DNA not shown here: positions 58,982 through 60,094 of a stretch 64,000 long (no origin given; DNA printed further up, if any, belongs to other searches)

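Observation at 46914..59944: Uncharacterised CoA-dependent pathway: HAAT importer, ADA-family deaminase, type III CoA-transferase, Bcd-like dehydrogenase-EtfBA and two paralogous crotonases under a LacI regulator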

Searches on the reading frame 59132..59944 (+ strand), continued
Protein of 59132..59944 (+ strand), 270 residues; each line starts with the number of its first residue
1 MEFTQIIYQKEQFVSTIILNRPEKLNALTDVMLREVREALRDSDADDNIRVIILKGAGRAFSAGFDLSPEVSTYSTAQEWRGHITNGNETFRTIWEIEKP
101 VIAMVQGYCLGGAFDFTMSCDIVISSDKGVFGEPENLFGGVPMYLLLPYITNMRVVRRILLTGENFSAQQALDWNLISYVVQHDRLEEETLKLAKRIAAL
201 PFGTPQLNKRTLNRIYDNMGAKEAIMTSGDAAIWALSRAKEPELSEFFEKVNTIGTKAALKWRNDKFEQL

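Call 50: search_protein_families(library=ncbifam, proteins=[L025:17001-17285:+, L022:1-771:+, L022:782-1954:+, L022:7856-9988:+, L022:10964-12118:+, L022:15797-16555:+, L022:16562-16981:+, L022:18133-18705:+], max_evalue=0.000001)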
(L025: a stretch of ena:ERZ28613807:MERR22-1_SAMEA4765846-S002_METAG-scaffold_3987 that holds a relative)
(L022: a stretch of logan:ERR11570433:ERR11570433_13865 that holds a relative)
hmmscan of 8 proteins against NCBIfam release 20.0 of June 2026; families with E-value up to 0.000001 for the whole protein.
L025:17001-17285:+ (95 aa): 15 families
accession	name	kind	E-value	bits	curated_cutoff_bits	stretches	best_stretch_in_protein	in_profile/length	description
NF004701.0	PRK06038.1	equivalog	2.9e-17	62.5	609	1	5-92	4-88/432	N-ethylammeline chlorohydrolase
NF004995.0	PRK06380.1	subfamily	2.8e-15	56.3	567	1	6-93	2-86/418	metal-dependent hydrolase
NF006549.0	PRK09045.1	equivalog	3.4e-14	52.3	540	1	14-94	17-100/444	TRZ/ATZ family hydrolase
NF005211.0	PRK06687.1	equivalog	4.7e-14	52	703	1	20-91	17-88/419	TRZ/ATZ family protein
NF006055.0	PRK08203.1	equivalog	6.1e-12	44.8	532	1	3-90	3-93/455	8-oxoguanine deaminase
NF006252.0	PRK08393.1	equivalog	8.6e-12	44.8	617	1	6-93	2-86/424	N-ethylammeline chlorohydrolase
NF005557.0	PRK07228.1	equivalog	1.1e-11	44.1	522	1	7-94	3-89/445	5'-deoxyadenosine deaminase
NF006056.0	PRK08204.1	subfamily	2.1e-11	43.3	391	1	7-90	5-87/449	hypothetical protein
NF012037.0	PRK15493.1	equivalog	6e-11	41.8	779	1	23-92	21-90/435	bifunctional S-methyl-5'-thioadenosine deaminase/S-adenosylhomocysteine deaminase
TIGR03314.1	Se_ssnA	subfamily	1.1e-10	40.9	455.5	1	8-89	2-87/441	putative selenium metabolism protein SsnA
NF005540.0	PRK07203.1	equivalog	1.8e-10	40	444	1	8-89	3-88/444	putative aminohydrolase SsnA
TIGR02033.1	D-hydantoinase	equivalog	3.5e-09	36.1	393.25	1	8-76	2-66/454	dihydropyrimidinase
TIGR01224.1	hutI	equivalog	1.3e-07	30.8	298.15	1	24-71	3-50/377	imidazolonepropionase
NF007457.0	PRK10027.1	equivalog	4.2e-07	28.5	768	1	7-76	32-99/588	adenine deaminase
NF009060.0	PRK12394.1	equivalog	9.6e-07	27.9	442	1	4-71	2-66/381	metallo-dependent hydrolase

L022:1-771:+ (256 aa): 194 families (the best 25 are shown)
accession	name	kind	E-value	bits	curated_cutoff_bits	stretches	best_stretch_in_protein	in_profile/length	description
NF053807.1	RhamDHLra1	equivalog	1.4e-49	169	400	1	1-233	16-247/252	L-rhamnose 1-dehydrogenase Lra1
NF009384.0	PRK12743.1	equivalog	1.1e-46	159.2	264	1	1-237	18-251/258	SDR family oxidoreductase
NF005559.1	PRK07231.1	subfamily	3.4e-45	154.5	215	1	1-234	16-248/249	glucose 1-dehydrogenase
TIGR01830.1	3oxo_ACP_reduc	equivalog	8.1e-40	137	297.75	1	1-233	10-238/239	3-oxoacyl-[acyl-carrier-protein] reductase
NF009468.0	PRK12826.1-4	equivalog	2.8e-39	135.3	318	1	1-232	19-246/256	SDR family oxidoreductase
NF006493.1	PRK08936.1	subfamily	7.4e-39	133.6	420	1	1-235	19-252/261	glucose-1-dehydrogenase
NF004202.0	PRK05653.2-2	equivalog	2e-38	132.4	333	1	1-233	19-247/259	3-oxoacyl-ACP reductase FabG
NF006598.0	PRK09135.1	equivalog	4e-38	131.4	288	1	1-234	18-246/249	pteridine reductase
NF009466.0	PRK12826.1-2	subfamily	1e-37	130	222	1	1-234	15-245/248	3-oxoacyl-ACP reductase FabG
NF012208.0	SDR_dihy_bifunc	exception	1.7e-37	129.2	325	1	1-233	10-231/233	bifunctional dihydropteridine reductase/dihydrofolate reductase TmpR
TIGR02415.1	23BDH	subfamily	2.6e-37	128.6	304.35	1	1-233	12-251/254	acetoin reductase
NF006597.0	PRK09134.1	equivalog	5e-37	127.6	281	1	1-244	24-258/261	SDR family oxidoreductase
NF005214.0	PRK06701.1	subfamily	1.3e-36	126.4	413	1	1-234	60-290/293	SDR family oxidoreductase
NF005067.0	PRK06484.1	equivalog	1.7e-36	125.9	713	1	1-241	285-519/524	short chain dehydrogenase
NF004791.0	PRK06138.1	equivalog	2.6e-36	125.2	312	1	1-235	17-251/252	SDR family oxidoreductase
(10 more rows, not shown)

L022:782-1954:+ (390 aa): 16 families
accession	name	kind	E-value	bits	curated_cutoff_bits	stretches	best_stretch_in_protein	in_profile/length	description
NF011717.0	PRK15138.1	equivalog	2.1e-49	168.6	645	1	1-371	1-363/387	alcohol dehydrogenase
NF053866.1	CholDhdGbsBBac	equivalog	1.9e-42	145.3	550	1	8-372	14-369/392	choline dehydrogenase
NF058672.1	4HyButDHCUPNE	equivalog_domain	4.7e-39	134.6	500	1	10-384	8-369/378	4-hydroxybutyrate dehydrogenase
NF041833.1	Fe_ADH_ErcA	equivalog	1.3e-38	133.1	550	1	11-367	10-355/382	alcohol dehydrogenase-like regulatory protein ErcA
TIGR02638.1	lactal_redase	equivalog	7.9e-38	130.2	523.15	1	14-383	12-373/379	lactaldehyde reductase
NF007911.0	PRK10624.1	equivalog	1.8e-32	112.7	537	1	14-383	13-372/382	lactaldehyde reductase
NF050025.1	SulfAcetaldRedSarD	equivalog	3.7e-32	111.6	700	1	5-366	4-356/385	sulfoacetaldehyde reductase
TIGR03405.1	Phn_Fe-ADH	equivalog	1.2e-30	106.5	423.7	1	6-336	1-323/355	iron-containing alcohol dehydrogenase PsrA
NF007363.0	PRK09860.1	equivalog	8.1e-28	97.6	581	1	13-381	13-371/383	L-threonine dehydrogenase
NF011998.0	PRK15454.1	equivalog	2.9e-22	79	556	1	8-243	26-259/395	ethanolamine utilization ethanol dehydrogenase EutG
NF010378.0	PRK13805.1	equivalog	7.2e-22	77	951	1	9-217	462-678/872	bifunctional acetaldehyde-CoA/alcohol dehydrogenase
TIGR04266.1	NDMA_methanol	equivalog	2.9e-20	72.5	625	1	11-349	18-349/420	NDMA-dependent methanol dehydrogenase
NF006941.0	PRK09423.1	subfamily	6.7e-18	64.7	336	1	7-109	6-105/367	glycerol dehydrogenase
NF041822.1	daptide_DH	equivalog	1.2e-14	54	300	1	47-251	16-227/363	daptide-type RiPP biosynthesis dehydogenase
NF047954.1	PrpdilGlycDhGldA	equivalog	1.2e-11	44.5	700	1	8-204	7-179/365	bifunctional L-1,2-propanediol dehydrogenase/glycerol dehydrogenase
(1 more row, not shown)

L022:7856-9988:+ (710 aa): 9 families
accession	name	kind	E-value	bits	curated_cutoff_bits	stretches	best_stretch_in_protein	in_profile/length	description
NF045494.1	AcCoALig_Archglob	equivalog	9.6e-128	427.4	1200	2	4-460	217-660/665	acetate--CoA ligase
NF045493.1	HydDutCoALig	equivalog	7.5e-127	424.7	1300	1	7-709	5-698/698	4-hydroxybutyrate--CoA ligase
NF045492.1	HydPropCoALig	equivalog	1.5e-123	413.6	1300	2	5-460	248-694/700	3-hydroxypropionate--CoA ligase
TIGR02717.1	AcCoA-syn-alpha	equivalog_domain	3e-101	339.3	567.15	1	5-460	1-444/447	acetate--CoA ligase alpha subunit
NF004230.0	PRK05678.1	equivalog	2.6e-11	43.3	336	1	58-289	54-285/291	succinate--CoA ligase subunit alpha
TIGR01019.1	sucCoAalpha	subfamily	2e-09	37.3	353.2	1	58-288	52-282/286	succinate--CoA ligase subunit alpha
NF010623.0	PRK14016.1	subfamily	3.1e-09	35.6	877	1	499-571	217-284/871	cyanophycin synthetase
NF001913.0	PRK00696.1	equivalog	4.3e-08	32.6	370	1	497-708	5-217/388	ADP-forming succinate--CoA ligase subunit beta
TIGR02068.2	cya_phycin_syn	equivalog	3.1e-07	28.8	850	1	498-571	215-283/862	cyanophycin synthetase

L022:10964-12118:+ (384 aa): 1 family
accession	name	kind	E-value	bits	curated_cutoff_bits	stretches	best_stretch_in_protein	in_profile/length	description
NF047927.1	ABC_BMP_B6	equivalog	9.5e-19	67.7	400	1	97-329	45-287/314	putative B6 ABC transporter substrate-binding protein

L022:15797-16555:+ (252 aa): 7 families
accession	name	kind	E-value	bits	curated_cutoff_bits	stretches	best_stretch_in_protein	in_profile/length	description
NF045699.1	AHLLactAiiA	equivalog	4.3e-26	91.6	375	1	8-230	8-236/251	quorum-quenching N-acyl homoserine lactonase AiiA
NF047925.1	pyridox_lacton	equivalog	1.7e-25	90.3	325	1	11-222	12-240/268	4-pyridoxolactonase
NF045700.1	AHLLactAttM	equivalog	1.9e-15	57.1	390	1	65-232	74-247/257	AttM family quorum-quenching N-acyl homoserine lactonase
NF047919.1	lactonase_YtnP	equivalog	6.1e-14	51.9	425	1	37-186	52-205/274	YtnP family quorum-quenching lactonase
NF047979.1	lactonase_AidB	equivalog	4.8e-09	35.9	360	1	27-194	46-210/271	AidB family quorum-quenching N-acyl homoserine lactonase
NF033105.1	bla_subclass_B3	equivalog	1.8e-08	34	240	1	69-186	46-164/257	subclass B3 metallo-beta-lactamase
NF047976.1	lactonase_AhlS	equivalog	2.5e-08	33.4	475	1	28-198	39-222/276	AhlS family quorum-quenching N-acyl homoserine lactonase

L022:16562-16981:+ (139 aa): 0 families

L022:18133-18705:+ (190 aa): 2 families
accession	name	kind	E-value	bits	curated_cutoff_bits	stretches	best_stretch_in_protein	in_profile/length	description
NF011652.1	PRK15070.1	subfamily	3.1e-71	238.9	209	1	8-189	3-184/185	phosphate propanoyltransferase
NF040837.1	BMC_EutD_Gpos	exception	9.4e-57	191.7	315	1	7-188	21-202/205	ethanolamine utilization phosphate acetyltransferase EutD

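Call 52: find_encoding_contigs(protein=P0243, flank=10000, max_places=4)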
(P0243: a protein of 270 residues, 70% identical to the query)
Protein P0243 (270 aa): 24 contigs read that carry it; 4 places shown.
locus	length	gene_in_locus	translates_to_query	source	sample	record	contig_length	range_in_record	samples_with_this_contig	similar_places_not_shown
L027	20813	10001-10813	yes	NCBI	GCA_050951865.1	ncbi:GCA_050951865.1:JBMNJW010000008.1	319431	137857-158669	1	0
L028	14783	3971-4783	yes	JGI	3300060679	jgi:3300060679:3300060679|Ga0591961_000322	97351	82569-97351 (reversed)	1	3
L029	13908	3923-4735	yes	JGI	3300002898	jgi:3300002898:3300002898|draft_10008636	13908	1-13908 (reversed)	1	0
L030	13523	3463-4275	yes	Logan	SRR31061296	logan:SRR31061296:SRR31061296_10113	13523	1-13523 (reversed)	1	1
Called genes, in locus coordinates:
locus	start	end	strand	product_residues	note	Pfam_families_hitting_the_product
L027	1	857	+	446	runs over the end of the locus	PF13433:Peripla_BP_5, PF13458:Peripla_BP_6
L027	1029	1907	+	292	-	PF02653:BPD_transp_2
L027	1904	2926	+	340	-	PF02653:BPD_transp_2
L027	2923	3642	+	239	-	PF00005:ABC_tran, PF12399:BCA_ABC_TP_C (weak)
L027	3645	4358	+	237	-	PF00005:ABC_tran, PF13304:AAA_21 (faint)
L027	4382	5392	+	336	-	PF00962:A_deaminase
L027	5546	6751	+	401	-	PF02515:CoA_transf_3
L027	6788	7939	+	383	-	PF02771:Acyl-CoA_dh_N, PF02770:Acyl-CoA_dh_M, PF00441:Acyl-CoA_dh_1, PF22924:ACOX_C_alpha1 (faint), PF08028:Acyl-CoA_dh_2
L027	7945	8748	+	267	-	PF01012:ETF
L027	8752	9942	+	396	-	PF00037:Fer4, PF12797:Fer4_2 (weak), PF12837:Fer4_6 (weak), PF12838:Fer4_7, PF13187:Fer4_9 (weak), PF13237:Fer4_10, PF01012:ETF, PF00766:ETF_alpha, +7 more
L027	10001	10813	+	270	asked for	PF00378:ECH_1, PF16113:ECH_2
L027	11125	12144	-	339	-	PF00356:LacI, PF00532:Peripla_BP_1, PF13407:Peripla_BP_4, PF13377:Peripla_BP_3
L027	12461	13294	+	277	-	PF00378:ECH_1, PF16113:ECH_2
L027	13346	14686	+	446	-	PF13433:Peripla_BP_5, PF13458:Peripla_BP_6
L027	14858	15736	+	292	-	PF02653:BPD_transp_2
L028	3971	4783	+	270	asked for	PF00378:ECH_1, PF16113:ECH_2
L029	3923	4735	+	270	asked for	PF00378:ECH_1, PF16113:ECH_2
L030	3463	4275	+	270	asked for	PF00378:ECH_1, PF16113:ECH_2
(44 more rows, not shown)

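Call 57: find_related_loci(query=A4, collection=genome_contigs, flank=10000)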
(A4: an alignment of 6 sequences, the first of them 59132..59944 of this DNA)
Query A4 (270 aa) in genome_contigs; peptide patterns used: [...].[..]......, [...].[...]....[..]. (x = any residue, [..] = any of these).
599 stretches matched a pattern (row limit reached: there are more); 445 encode a relative of the query (tblastn E <= 1e-3); the best 80 are kept; 80 distinct loci.
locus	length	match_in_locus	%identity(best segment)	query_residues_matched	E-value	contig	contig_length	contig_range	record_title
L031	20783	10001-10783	54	6-267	2e-89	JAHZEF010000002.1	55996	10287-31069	MAG: Clostridiales bacterium isolate HRGM_Genome_2646 HRGM_Genome_2646_2, whole genome shotgun sequence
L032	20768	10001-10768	40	11-267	4e-65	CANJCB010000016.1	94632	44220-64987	MAG: Rhodospirillales bacterium isolate RH-23may17-127 genome assembly, contig: RH-23may17-C1577, whole genome shotgun s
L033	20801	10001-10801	40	1-268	6e-65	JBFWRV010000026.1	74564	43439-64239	MAG: Hyphomicrobiaceae bacterium isolate CA_2019_TPBF_214 NODE_2754_length_74564_cov_6.004783_TPBF, whole genome shotgun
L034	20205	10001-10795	39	3-268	9e-65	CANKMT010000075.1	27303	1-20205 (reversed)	MAG: Betaproteobacteria bacterium isolate TH-Jun18-184 genome assembly, contig: TH-Jun18-C3431, whole genome shotgun seq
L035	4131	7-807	40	1-268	5e-65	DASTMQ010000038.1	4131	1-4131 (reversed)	MAG TPA_asm: Hyphomicrobiaceae bacterium isolate SMAG_U3765 k141_822897, whole genome shotgun sequence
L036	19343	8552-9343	39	3-267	8e-64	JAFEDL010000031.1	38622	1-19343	MAG: Proteobacteria bacterium isolate SZAS-79 PROT-TMP-5__31__length-38622, whole genome shotgun sequence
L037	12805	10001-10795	38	3-268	4e-63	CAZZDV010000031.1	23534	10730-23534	MAG TPA_asm: uncultured Bordetella sp. isolate SRP128246_co1_109 genome assembly, contig: NODE_4134_length_23534_cov_13.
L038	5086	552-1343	37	3-267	7e-62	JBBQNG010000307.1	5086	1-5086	MAG: Burkholderiales bacterium isolate Co_metawrap_311 Cmw_311_k141_22682362_length_5086_cov_5.8251, whole genome shotgu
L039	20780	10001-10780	40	8-267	3e-61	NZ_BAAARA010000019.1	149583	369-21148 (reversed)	Saccharopolyspora halophila strain JCM 16221 sequence19, whole genome shotgun sequence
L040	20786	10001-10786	39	5-267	3e-60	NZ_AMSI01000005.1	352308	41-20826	Nitratireductor indicus C115 contig5, whole genome shotgun sequence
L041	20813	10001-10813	38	3-270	3e-59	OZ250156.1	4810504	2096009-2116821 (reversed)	MAG: Dehalococcoidia bacterium isolate e5f5fd38-eeba-48ed-b54a-83455fc2a46d genome assembly, chromosome: 1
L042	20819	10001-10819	37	1-270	4e-59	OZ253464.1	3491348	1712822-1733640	MAG: Dehalococcoidia bacterium isolate 46fc19e4-21ec-456c-a3f8-cdded5cd59b1 genome assembly, chromosome: 1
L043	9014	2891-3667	40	8-267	5e-59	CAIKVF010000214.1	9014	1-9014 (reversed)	MAG: uncultured actinobacterium isolate MJ130702A_bin-526 genome assembly, contig: bin-526:214/272, whole genome shotgun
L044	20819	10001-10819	38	1-270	1e-58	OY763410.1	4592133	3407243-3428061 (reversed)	MAG: Dehalococcoidia bacterium isolate 8eeee495-67cd-41f6-86a6-ff8f0dc0d692 genome assembly, chromosome: 1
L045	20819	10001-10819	38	1-270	9e-59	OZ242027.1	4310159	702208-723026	MAG: Dehalococcoidia bacterium isolate b612d4f0-7387-46ac-83c2-9cb111bb644c genome assembly, chromosome: 1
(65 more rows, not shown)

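Call 72: search_solved_structures(query=L025:15861-16937:+, max_evalue=0.001, show_alignments=0)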
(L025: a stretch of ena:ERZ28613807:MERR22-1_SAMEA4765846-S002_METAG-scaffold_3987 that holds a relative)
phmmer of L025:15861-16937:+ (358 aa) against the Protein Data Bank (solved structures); distinct sequences matched with E-value up to 0.001: 14.
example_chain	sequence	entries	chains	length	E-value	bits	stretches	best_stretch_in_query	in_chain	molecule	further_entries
2fqw_A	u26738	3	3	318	3.7e-18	68.8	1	84-351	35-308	Membrane lipoprotein tmpC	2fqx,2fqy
9q1u_A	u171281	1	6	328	1.7e-15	60.1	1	53-350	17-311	Basic membrane protein A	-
6pi5_A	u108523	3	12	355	5.4e-13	51.9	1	93-351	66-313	Atrazine periplasmic binding protein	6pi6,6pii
7x0r_A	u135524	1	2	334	1.4e-12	50.5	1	86-350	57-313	Lbp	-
6shu_A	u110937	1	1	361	1.6e-12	50.3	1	96-324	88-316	Basic membrane protein D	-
3s99_A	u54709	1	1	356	1.3e-11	47.3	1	81-350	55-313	Basic membrane lipoprotein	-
2hqb_A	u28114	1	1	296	3.9e-09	39.2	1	86-349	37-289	Transcriptional activator of comK gene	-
4pev_A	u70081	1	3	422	1.4e-07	34.1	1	175-276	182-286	Membrane lipoprotein family protein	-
4iil_A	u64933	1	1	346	6e-07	32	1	167-349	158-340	Membrane lipoprotein TpN38(b)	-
6yab_AAA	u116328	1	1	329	9.1e-07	31.4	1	126-352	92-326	Lipoprotein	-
6ya3_C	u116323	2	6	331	9.2e-07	31.4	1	126-352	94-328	Lipoprotein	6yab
6y9u_A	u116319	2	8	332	9.3e-07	31.4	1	126-352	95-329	Lipoprotein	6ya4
6yab_DDD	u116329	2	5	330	9.5e-07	31.3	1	126-352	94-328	Lipoprotein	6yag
4p98_A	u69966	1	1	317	1.7e-05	27.2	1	69-351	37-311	Extracellular solute-binding protein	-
